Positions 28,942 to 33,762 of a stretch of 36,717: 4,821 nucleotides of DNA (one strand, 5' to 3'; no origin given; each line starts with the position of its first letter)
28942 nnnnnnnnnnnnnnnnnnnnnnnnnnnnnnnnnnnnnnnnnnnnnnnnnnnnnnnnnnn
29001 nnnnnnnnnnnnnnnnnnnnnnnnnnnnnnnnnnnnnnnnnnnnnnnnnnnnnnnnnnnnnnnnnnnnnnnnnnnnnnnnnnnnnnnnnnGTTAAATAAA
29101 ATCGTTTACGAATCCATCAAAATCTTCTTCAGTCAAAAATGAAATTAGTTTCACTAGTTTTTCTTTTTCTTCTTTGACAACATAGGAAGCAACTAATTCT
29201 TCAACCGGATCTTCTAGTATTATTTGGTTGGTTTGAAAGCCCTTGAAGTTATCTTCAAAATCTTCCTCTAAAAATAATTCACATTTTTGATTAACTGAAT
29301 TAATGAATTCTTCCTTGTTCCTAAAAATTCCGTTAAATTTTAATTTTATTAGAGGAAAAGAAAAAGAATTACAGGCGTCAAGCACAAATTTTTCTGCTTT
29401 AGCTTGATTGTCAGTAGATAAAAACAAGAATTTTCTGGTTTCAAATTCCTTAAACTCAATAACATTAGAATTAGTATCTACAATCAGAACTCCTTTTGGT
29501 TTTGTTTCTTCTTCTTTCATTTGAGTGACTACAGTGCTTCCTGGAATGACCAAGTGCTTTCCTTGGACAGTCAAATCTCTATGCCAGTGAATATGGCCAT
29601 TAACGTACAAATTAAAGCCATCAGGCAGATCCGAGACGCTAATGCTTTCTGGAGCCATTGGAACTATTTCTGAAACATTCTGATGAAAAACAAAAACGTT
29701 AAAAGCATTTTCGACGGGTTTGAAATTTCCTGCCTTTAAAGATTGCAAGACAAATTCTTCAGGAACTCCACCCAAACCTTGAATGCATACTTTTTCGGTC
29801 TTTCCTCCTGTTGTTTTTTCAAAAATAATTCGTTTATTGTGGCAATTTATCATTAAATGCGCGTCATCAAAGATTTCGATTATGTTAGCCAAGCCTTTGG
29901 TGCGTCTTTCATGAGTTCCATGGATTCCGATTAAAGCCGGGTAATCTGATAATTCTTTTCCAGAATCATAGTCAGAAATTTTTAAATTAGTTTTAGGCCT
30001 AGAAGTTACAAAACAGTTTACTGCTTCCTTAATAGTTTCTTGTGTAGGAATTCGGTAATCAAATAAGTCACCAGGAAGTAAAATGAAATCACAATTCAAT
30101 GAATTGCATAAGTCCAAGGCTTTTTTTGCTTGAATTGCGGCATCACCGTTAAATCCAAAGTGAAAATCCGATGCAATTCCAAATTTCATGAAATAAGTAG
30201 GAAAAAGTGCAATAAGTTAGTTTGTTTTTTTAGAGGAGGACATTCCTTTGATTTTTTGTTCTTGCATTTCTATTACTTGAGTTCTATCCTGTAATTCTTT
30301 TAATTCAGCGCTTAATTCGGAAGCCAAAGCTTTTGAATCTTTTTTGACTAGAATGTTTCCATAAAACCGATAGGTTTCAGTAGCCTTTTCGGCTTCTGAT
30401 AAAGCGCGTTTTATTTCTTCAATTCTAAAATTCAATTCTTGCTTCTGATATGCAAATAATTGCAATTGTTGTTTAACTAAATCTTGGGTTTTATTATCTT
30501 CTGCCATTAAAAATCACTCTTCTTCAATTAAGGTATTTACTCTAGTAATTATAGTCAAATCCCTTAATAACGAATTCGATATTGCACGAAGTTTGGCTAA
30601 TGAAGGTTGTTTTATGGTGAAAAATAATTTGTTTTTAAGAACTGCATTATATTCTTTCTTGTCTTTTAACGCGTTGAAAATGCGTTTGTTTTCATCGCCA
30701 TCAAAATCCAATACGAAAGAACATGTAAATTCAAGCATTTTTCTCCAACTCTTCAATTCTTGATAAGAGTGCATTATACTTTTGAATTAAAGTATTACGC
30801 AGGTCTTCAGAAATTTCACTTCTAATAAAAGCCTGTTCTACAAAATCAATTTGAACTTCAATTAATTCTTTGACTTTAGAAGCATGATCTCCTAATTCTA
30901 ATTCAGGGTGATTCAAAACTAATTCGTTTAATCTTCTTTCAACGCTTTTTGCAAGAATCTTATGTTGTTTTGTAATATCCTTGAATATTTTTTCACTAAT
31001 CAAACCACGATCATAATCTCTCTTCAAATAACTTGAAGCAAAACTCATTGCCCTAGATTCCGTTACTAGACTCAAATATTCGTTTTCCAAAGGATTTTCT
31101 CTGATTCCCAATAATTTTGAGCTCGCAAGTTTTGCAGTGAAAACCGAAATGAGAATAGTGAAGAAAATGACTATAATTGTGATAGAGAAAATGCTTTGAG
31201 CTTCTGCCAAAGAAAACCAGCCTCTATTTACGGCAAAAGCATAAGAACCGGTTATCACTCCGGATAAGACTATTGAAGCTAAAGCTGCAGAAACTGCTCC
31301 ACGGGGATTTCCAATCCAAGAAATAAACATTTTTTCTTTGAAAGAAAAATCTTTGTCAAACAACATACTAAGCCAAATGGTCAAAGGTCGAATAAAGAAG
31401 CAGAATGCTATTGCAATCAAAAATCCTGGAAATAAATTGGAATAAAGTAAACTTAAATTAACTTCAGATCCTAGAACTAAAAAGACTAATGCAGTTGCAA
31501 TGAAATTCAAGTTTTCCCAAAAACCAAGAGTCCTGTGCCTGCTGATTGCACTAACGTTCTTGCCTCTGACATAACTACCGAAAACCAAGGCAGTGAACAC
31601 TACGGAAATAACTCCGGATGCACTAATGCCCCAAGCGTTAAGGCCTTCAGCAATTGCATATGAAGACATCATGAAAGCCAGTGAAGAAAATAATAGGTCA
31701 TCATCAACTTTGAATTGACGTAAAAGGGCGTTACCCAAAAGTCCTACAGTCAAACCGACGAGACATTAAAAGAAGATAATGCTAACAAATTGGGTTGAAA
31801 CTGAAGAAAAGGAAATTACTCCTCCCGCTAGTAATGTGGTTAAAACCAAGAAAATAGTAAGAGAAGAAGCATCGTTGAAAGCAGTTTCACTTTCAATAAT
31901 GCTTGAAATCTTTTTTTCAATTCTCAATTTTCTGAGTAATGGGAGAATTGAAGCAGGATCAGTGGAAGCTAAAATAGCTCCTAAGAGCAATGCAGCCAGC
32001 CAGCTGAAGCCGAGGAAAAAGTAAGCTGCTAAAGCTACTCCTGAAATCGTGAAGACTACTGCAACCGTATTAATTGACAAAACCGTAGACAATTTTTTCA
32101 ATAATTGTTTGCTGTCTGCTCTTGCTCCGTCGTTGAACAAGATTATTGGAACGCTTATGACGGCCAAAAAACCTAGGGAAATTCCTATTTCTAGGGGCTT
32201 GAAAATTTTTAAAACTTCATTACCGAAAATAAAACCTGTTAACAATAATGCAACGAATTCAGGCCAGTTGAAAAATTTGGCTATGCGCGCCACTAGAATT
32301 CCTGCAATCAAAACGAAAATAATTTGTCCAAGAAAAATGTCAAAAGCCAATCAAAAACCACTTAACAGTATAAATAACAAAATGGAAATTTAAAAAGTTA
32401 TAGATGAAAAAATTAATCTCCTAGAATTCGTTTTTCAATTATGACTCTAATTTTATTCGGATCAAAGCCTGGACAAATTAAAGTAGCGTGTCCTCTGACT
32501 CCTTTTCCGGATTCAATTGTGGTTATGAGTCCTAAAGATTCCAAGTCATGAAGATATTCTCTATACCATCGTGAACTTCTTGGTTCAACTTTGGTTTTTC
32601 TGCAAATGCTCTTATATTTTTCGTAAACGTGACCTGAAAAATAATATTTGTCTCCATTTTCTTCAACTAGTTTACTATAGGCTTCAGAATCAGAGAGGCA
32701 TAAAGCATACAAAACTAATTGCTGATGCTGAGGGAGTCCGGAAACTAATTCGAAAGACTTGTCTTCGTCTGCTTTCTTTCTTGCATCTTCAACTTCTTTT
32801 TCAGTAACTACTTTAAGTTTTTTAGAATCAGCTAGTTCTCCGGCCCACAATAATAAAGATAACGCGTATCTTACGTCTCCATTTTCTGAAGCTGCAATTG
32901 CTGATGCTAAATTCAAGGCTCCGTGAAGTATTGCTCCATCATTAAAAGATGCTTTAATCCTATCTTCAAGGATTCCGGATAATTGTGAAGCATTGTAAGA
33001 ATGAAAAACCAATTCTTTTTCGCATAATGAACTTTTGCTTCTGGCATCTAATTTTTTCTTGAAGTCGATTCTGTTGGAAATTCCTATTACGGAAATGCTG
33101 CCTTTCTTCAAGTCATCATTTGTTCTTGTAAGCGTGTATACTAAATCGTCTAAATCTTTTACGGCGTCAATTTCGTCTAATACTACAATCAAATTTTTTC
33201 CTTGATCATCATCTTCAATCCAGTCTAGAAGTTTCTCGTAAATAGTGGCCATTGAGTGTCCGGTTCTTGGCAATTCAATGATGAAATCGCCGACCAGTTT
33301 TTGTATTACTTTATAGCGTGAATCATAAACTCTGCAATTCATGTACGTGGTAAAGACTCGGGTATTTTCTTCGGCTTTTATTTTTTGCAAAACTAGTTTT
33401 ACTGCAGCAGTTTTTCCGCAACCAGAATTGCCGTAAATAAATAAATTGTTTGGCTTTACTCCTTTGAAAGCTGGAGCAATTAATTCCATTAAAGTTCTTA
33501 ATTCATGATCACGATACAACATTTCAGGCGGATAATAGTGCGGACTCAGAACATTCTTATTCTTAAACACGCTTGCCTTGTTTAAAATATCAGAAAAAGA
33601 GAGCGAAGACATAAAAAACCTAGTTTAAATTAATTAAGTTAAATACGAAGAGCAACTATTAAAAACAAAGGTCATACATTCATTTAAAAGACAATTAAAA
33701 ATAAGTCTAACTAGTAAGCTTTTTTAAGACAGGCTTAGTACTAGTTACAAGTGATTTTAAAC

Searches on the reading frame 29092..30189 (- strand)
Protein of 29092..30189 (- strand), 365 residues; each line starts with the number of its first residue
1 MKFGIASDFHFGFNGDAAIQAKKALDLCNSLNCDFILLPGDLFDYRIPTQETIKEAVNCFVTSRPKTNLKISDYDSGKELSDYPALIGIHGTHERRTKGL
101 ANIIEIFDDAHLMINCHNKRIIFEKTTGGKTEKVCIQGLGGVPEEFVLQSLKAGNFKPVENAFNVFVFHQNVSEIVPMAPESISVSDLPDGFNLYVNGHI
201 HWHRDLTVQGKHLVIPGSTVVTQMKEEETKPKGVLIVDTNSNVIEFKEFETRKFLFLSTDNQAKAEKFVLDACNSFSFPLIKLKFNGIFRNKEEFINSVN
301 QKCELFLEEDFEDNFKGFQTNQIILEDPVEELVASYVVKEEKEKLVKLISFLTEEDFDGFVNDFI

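Call 7: search_protein_families(library=pfam, proteins=[window:29092-30189:-], max_evalue=0.01)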
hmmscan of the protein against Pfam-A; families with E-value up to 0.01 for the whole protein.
window:29092-30189:- (365 aa): 2 families
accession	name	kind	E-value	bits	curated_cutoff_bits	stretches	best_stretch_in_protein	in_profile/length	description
PF12850.12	Metallophos_2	-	1.1e-05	25.9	27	0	161-240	80-152/154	Calcineurin-like phosphoesterase superfamily domain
PF00149.33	Metallophos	-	0.00018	22.4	21.5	1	1-201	1-189/191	Calcineurin-like phosphoesterase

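Call 98: search_protein_families(library=ncbifam, proteins=[window:29092-30189:-], max_evalue=0.01)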
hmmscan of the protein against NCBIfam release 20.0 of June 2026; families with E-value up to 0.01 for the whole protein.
window:29092-30189:- (365 aa): 5 families
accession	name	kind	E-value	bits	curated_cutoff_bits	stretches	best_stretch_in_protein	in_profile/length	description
NF041031.1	Mre11_Sulfo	equivalog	8.9e-14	51.5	500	1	37-341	44-343/374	DNA double-strand break repair protein Mre11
NF041029.1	Mre11_Pyroc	equivalog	2.4e-12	46.4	600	1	18-218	26-232/438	DNA double-strand break repair protein Mre11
TIGR00583.1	mre11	equivalog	2.1e-10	40.1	434.6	1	119-275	156-310/405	DNA repair protein (mre11)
NF006988.0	PRK09453.1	equivalog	0.005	16.7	117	0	193-252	120-173/183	phosphodiesterase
TIGR00040.1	yfcE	subfamily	0.0053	16.9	56.25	0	192-237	107-148/158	YfcE family phosphodiesterase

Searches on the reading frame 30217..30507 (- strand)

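Call 7: search_protein_families(library=pfam, proteins=[window:30217-30507:-], max_evalue=0.01)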
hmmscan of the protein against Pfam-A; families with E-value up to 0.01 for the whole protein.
window:30217-30507:- (96 aa): 2 families
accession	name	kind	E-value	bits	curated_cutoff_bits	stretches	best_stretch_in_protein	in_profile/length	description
PF01920.25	Prefoldin_2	-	1.5e-08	35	27.6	1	6-88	6-90/106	Prefoldin subunit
PF25557.1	GAUT_1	-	0.0051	17.5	22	0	23-42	32-51/77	Galacturonosyltransferase domain 1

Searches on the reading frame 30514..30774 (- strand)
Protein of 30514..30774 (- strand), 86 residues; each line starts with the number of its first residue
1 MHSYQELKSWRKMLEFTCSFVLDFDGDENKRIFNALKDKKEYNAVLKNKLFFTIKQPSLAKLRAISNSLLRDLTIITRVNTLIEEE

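Call 7: search_protein_families(library=pfam, proteins=[window:30514-30774:-], max_evalue=0.01)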
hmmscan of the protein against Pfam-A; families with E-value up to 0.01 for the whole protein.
window:30514-30774:- (86 aa): 1 family
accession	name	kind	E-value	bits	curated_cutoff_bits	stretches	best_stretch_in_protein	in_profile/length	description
PF08455.15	SNF2_assoc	-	0.0063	16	27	1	11-69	258-314/373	Bacterial SNF2 helicase associated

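Call 98: search_protein_families(library=ncbifam, proteins=[window:30514-30774:-], max_evalue=0.01)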
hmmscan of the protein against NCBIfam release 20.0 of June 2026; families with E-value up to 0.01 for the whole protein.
window:30514-30774:- (86 aa): 0 families

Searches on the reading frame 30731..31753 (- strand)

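Call 7: search_protein_families(library=pfam, proteins=[window:30731-31753:-], max_evalue=0.01)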
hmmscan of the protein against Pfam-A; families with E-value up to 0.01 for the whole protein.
window:30731-31753:- (340 aa): 1 family
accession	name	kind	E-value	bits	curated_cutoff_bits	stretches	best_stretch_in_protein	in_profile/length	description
PF00999.27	Na_H_Exchanger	-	1.5e-17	64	26.2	1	10-206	197-368/375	Sodium/hydrogen exchanger, transmembrane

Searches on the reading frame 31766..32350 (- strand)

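Call 7: search_protein_families(library=pfam, proteins=[window:31766-32350:-], max_evalue=0.01)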
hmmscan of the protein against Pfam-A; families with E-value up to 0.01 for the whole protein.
window:31766-32350:- (194 aa): 1 family
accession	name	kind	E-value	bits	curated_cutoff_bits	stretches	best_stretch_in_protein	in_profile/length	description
PF00999.27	Na_H_Exchanger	-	2.5e-27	96.1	26.2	1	13-193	4-182/375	Sodium/hydrogen exchanger, transmembrane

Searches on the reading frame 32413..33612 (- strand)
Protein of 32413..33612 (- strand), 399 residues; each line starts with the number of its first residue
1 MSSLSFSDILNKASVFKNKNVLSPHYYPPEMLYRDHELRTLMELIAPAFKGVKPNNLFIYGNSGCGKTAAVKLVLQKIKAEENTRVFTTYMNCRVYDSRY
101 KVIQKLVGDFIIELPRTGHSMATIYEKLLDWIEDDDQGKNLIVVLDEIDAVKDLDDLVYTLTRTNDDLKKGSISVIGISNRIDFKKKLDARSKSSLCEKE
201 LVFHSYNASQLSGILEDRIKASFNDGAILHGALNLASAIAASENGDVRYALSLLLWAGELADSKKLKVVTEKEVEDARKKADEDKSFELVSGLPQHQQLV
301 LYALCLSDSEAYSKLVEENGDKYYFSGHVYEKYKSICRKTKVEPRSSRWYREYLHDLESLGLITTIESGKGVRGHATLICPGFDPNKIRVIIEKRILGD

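Call 98: search_protein_families(library=ncbifam, proteins=[window:32413-33612:-], max_evalue=0.01)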
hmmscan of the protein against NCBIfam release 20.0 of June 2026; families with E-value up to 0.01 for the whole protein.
window:32413-33612:- (399 aa): 8 families
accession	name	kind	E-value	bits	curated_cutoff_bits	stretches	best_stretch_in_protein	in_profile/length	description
TIGR02928.1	TIGR02928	subfamily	9e-102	340.6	181.3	1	15-377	1-362/366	orc1/cdc6 family replication initiation protein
NF001625.0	PRK00411.1-3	equivalog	7.5e-92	308.2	501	1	5-392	10-393/415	ORC1-type DNA replication protein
NF001624.0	PRK00411.1-2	subfamily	6.2e-57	193.2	354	1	13-392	11-372/374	ORC1-type DNA replication protein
NF001623.0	PRK00411.1-1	equivalog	1.1e-50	172.6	311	1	7-380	9-386/411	ORC1-type DNA replication protein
NF001626.0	PRK00411.1-5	equivalog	1.6e-38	132.5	417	1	13-385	14-367/374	ORC1-type DNA replication protein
NF009067.0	PRK12402.1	equivalog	0.00024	20.2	317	1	54-87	34-69/340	replication factor C small subunit 2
TIGR02902.1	spore_lonB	equivalog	0.0011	17.6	723.3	1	47-82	79-114/531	ATP-dependent protease LonB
TIGR02903.1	spore_lon_C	equivalog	0.0041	15.7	678.8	1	10-84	135-205/615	Lon family ATP-dependent protease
